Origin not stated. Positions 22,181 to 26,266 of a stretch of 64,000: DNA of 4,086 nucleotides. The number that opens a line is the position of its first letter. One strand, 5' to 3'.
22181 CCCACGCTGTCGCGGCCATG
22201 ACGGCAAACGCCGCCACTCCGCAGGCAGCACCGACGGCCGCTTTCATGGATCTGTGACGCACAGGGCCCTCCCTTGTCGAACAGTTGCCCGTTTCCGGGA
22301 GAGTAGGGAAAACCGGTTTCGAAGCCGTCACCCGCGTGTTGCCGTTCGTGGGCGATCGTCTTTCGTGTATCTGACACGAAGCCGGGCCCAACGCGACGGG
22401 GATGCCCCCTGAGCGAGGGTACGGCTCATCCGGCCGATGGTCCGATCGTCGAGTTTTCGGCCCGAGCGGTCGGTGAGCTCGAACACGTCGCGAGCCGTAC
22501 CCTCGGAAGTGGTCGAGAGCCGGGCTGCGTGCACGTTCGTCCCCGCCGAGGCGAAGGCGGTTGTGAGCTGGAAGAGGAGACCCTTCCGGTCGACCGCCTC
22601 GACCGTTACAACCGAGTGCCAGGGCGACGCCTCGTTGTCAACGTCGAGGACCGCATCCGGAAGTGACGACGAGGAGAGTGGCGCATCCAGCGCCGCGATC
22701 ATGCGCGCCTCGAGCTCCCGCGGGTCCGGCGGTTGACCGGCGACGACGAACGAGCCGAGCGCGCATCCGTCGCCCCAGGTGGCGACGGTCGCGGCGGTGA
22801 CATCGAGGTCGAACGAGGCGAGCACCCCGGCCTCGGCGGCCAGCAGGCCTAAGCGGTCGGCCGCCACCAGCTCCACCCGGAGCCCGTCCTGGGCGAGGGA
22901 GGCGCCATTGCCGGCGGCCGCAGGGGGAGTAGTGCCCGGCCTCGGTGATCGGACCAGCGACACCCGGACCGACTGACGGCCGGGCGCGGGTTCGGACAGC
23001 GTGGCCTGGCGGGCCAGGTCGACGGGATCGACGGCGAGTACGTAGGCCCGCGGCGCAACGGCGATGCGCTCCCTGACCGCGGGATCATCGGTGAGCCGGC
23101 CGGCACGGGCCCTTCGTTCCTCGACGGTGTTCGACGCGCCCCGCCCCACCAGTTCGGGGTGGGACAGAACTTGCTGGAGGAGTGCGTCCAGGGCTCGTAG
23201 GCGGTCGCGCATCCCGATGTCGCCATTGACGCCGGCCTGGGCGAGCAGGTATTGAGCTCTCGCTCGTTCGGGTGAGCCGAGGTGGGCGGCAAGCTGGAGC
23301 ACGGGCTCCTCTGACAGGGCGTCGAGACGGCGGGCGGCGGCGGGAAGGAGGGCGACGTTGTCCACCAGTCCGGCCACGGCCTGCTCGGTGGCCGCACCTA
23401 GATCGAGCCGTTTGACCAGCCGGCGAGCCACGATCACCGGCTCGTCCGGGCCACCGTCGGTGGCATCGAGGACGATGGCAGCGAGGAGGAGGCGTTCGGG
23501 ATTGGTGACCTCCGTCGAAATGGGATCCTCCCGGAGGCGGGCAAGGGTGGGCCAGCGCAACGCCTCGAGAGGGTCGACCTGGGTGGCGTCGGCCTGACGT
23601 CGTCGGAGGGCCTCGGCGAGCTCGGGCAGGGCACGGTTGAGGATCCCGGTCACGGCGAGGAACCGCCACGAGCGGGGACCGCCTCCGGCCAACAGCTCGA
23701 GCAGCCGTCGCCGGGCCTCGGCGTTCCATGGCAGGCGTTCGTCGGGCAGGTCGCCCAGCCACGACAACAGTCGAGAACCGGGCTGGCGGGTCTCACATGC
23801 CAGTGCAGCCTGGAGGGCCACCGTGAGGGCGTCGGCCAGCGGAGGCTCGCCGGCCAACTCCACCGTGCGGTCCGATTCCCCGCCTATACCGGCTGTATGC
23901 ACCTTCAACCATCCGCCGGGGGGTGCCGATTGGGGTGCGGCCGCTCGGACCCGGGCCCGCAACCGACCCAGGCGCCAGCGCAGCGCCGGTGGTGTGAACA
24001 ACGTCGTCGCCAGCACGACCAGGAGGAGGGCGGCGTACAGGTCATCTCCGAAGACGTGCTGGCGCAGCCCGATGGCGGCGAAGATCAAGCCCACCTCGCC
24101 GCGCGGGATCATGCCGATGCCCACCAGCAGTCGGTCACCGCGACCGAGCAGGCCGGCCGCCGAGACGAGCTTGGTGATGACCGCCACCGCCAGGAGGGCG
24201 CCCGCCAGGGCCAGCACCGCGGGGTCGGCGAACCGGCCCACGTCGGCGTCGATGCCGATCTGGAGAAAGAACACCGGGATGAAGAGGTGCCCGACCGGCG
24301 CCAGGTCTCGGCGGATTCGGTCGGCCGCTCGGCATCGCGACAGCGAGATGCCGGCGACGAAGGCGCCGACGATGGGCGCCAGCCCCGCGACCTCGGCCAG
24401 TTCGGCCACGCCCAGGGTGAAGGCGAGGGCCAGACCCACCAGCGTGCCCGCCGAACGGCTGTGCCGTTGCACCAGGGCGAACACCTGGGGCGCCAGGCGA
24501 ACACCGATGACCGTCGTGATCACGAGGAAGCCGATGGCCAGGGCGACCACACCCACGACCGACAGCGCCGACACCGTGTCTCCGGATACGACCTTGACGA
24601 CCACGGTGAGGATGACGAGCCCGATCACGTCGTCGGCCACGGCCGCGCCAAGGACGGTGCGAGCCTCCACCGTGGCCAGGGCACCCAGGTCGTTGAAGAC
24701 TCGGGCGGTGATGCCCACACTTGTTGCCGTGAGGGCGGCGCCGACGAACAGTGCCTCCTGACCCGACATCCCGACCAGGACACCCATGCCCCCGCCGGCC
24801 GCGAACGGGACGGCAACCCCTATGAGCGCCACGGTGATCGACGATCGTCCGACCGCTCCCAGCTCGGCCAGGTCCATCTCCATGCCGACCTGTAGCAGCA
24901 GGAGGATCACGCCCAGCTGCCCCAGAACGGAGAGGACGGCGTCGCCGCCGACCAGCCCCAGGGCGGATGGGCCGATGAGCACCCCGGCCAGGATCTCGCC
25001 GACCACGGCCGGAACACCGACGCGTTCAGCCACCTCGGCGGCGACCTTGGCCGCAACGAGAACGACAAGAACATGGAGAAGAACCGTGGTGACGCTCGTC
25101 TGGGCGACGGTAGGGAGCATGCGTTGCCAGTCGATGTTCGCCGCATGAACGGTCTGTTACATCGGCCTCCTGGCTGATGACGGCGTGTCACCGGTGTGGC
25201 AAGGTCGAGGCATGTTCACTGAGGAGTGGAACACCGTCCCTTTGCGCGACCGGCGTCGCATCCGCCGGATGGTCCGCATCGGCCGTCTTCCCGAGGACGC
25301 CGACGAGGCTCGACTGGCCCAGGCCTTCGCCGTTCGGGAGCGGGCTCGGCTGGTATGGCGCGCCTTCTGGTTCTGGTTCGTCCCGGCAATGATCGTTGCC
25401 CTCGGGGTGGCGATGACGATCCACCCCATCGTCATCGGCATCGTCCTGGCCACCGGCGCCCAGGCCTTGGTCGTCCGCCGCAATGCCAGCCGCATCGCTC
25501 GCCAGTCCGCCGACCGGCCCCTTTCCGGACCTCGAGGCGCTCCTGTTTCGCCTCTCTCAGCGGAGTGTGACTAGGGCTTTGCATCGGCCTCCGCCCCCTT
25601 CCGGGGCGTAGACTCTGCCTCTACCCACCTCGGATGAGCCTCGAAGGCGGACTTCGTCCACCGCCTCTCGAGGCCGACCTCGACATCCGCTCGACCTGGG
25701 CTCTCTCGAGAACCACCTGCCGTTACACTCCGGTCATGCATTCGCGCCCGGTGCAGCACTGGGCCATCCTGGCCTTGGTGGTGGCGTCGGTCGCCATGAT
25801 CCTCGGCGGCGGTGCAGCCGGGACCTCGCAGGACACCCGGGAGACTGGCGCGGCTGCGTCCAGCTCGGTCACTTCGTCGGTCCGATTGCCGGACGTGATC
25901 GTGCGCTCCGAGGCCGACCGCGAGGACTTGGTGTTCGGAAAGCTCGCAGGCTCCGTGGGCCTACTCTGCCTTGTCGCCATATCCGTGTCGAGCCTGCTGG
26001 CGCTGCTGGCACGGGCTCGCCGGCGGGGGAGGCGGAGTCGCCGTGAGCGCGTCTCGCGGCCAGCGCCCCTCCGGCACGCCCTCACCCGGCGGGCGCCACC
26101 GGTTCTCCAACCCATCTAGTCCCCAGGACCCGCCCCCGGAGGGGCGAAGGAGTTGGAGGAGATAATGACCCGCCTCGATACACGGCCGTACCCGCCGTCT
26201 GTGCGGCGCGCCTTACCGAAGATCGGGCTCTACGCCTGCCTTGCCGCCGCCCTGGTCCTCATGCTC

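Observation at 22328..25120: CPA2 cation/H+ antiporter fused to a GlnD-like nitrogen-sensor module, directly upstream of an ammonium transporter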

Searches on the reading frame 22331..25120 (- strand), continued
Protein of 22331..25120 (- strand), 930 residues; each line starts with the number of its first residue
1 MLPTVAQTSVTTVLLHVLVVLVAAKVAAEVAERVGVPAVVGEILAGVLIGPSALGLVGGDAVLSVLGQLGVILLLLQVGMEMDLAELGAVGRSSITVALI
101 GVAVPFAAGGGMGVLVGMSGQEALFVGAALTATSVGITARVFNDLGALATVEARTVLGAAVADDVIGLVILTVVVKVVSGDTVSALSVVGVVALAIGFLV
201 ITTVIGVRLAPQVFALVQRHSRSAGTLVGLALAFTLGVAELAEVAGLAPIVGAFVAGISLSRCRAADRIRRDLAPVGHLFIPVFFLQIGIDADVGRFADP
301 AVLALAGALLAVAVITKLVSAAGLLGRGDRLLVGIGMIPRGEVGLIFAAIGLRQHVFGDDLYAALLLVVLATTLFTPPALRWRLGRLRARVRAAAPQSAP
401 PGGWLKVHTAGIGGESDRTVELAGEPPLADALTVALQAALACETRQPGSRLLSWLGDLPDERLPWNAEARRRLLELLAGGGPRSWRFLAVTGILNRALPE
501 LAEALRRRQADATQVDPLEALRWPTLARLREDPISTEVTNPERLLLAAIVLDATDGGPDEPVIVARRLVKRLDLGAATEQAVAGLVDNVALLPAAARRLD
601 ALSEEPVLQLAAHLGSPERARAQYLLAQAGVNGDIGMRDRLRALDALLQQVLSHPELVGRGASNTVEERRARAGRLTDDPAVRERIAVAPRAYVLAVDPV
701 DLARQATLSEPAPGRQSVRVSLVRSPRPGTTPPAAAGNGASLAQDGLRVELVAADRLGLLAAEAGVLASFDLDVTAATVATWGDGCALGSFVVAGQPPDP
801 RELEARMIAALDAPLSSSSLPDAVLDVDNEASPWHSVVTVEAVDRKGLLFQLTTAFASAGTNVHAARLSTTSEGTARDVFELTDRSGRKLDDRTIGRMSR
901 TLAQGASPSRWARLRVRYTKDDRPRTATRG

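Call 42: find_encoding_contigs(protein=P0089, flank=10000, max_places=2)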
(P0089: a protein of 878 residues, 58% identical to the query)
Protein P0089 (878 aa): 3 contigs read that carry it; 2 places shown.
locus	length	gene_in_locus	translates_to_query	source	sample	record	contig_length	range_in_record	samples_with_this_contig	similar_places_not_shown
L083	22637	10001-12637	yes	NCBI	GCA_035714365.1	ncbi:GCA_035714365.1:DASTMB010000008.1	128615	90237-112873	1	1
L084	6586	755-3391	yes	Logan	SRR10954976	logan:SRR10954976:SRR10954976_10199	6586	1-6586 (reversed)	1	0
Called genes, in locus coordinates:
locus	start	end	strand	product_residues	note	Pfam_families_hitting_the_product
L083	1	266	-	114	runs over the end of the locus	PF02537:CRCB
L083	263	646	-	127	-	PF02537:CRCB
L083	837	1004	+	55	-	-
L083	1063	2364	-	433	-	-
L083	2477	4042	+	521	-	PF01935:DUF87 (weak), PF05872:HerA_C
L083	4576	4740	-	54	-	-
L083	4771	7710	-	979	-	PF02369:Big_1 (faint), PF13715:CarbopepD_reg_2 (faint), PF17210:SdrD_B (faint), PF17802:SpaA (faint), PF13620:CarboxypepD_reg, PF16656:Pur_ac_phosph_N (faint), PF13620:CarboxypepD_reg (weak), PF00041:fn3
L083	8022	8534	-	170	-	-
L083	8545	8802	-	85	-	-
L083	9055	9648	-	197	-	PF00929:RNase_T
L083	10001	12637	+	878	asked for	PF00999:Na_H_Exchanger, PF01842:ACT (faint)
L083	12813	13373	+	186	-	-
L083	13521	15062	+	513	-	PF00909:Ammonium_transp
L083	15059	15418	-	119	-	PF10724:DUF2516 (weak)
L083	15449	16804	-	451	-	-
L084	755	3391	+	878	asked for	PF00999:Na_H_Exchanger, PF01842:ACT (faint)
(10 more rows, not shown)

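Call 44: find_encoding_contigs(protein=P0001, flank=10000, max_places=1)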
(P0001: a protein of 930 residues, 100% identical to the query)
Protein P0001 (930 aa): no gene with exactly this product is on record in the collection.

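Call 69: search_protein_families(library=pfam, proteins=[L006:7931-9364:-, L006:13197-13952:-, L006:14124-15212:+, L007:7919-9658:-, L007:13226-14083:-, L007:14024-15187:+, L018:7289-8704:-, L018:8739-9452:+, L018:12700-14547:+, L018:14668-16209:+], max_evalue=0.0001)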
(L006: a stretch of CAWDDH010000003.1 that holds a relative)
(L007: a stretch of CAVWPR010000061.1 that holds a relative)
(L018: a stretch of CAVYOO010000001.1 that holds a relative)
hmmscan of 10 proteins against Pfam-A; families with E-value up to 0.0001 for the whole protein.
L006:7931-9364:- (478 aa): 1 family
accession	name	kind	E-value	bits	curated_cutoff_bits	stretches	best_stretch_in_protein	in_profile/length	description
PF00330.25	Aconitase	-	3.6e-180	600.3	28.7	1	18-468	1-463/463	Aconitase family (aconitate hydratase)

L006:13197-13952:- (252 aa): 1 family
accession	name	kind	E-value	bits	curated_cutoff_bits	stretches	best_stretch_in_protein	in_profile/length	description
PF04264.18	YceI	-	1.8e-20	74.3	23.7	1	83-246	4-148/150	YceI-like domain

L006:14124-15212:+ (363 aa): 1 family
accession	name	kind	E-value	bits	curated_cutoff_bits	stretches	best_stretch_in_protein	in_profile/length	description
PF00180.25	Iso_dh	-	1.5e-81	274.9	27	1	38-357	2-334/348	Isocitrate/isopropylmalate dehydrogenase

L007:7919-9658:- (580 aa): 1 family
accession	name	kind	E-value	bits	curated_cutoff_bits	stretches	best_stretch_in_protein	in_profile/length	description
PF00330.25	Aconitase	-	2.3e-179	597.6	28.7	1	120-570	1-463/463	Aconitase family (aconitate hydratase)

L007:13226-14083:- (286 aa): 1 family
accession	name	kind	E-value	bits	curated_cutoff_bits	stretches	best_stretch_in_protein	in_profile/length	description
PF04264.18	YceI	-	9.2e-20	72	23.7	1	116-280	4-148/150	YceI-like domain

L007:14024-15187:+ (388 aa): 1 family
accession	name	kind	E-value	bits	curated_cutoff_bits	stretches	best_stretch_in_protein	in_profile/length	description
PF00180.25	Iso_dh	-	1.2e-79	268.5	27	1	63-379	2-331/348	Isocitrate/isopropylmalate dehydrogenase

L018:7289-8704:- (472 aa): 1 family
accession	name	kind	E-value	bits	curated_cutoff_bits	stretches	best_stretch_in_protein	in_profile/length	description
PF00330.25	Aconitase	-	9.4e-184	612.1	28.7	1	13-463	1-463/463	Aconitase family (aconitate hydratase)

L018:8739-9452:+ (238 aa): 4 families
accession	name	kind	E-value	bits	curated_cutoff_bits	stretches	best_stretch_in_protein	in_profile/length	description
PF01614.24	IclR_C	-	3e-24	86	24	2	84-153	9-78/174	Bacterial transcriptional regulator IclR C-terminal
PF09339.16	HTH_IclR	-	2.1e-13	50.3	22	1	11-59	2-51/52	IclR helix-turn-helix domain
PF25213.1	HVO_A0261_N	-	6.1e-08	32.9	35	1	13-66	12-63/86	HVO_A0261 N-terminal domain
PF12802.13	MarR_2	-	1.8e-06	28.5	27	1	10-60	3-56/61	MarR family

L018:12700-14547:+ (616 aa): 2 families
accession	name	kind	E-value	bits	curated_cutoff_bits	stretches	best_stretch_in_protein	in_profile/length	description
PF01968.24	Hydantoinase_A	-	2.6e-75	253.8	22.9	1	209-476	1-285/291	Hydantoinase/oxoprolinase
PF05378.19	Hydant_A_N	-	2.4e-43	148.3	25.2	1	28-186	1-171/176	Hydantoinase/oxoprolinase N-terminal region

L018:14668-16209:+ (514 aa): 1 family
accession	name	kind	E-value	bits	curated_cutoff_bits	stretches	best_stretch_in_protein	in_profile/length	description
PF02538.19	Hydantoinase_B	-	5.5e-184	612.9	26.8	1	5-509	1-519/519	Hydantoinase B/oxoprolinase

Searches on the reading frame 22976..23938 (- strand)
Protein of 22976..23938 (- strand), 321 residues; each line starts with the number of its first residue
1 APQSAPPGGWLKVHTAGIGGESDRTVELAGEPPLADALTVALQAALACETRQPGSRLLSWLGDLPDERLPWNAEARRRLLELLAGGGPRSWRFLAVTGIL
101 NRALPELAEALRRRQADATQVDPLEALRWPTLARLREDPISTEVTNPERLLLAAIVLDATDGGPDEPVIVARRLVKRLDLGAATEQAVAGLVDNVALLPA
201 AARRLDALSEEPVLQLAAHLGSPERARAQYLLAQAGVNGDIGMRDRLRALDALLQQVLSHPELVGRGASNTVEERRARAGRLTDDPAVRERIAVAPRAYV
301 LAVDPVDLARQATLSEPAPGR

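Call 55: search_protein_families(library=ncbifam, proteins=[window:22976-23938:-], max_evalue=1)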
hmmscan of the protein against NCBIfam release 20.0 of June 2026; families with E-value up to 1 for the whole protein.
seq(321 aa): 2 families
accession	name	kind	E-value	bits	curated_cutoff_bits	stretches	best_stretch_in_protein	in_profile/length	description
TIGR01693.1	UTase_glnD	equivalog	2.5e-08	32.6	519.4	1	66-235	369-557/850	[protein-PII] uridylyltransferase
NF003467.0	PRK05092.1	equivalog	0.03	12.1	959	1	144-237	536-633/940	[protein-PII] uridylyltransferase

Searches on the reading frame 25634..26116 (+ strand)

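Call 6: search_protein_families(library=pfam, proteins=[window:25634-26116:+], max_evalue=0.01)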
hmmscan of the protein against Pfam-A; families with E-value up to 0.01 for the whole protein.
window:25634-26116:+ (161 aa): 1 family
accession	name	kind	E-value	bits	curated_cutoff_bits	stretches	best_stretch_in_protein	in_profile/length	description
PF02166.21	Androgen_recep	-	0.006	15.8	25.3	1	12-82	409-481/501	Androgen receptor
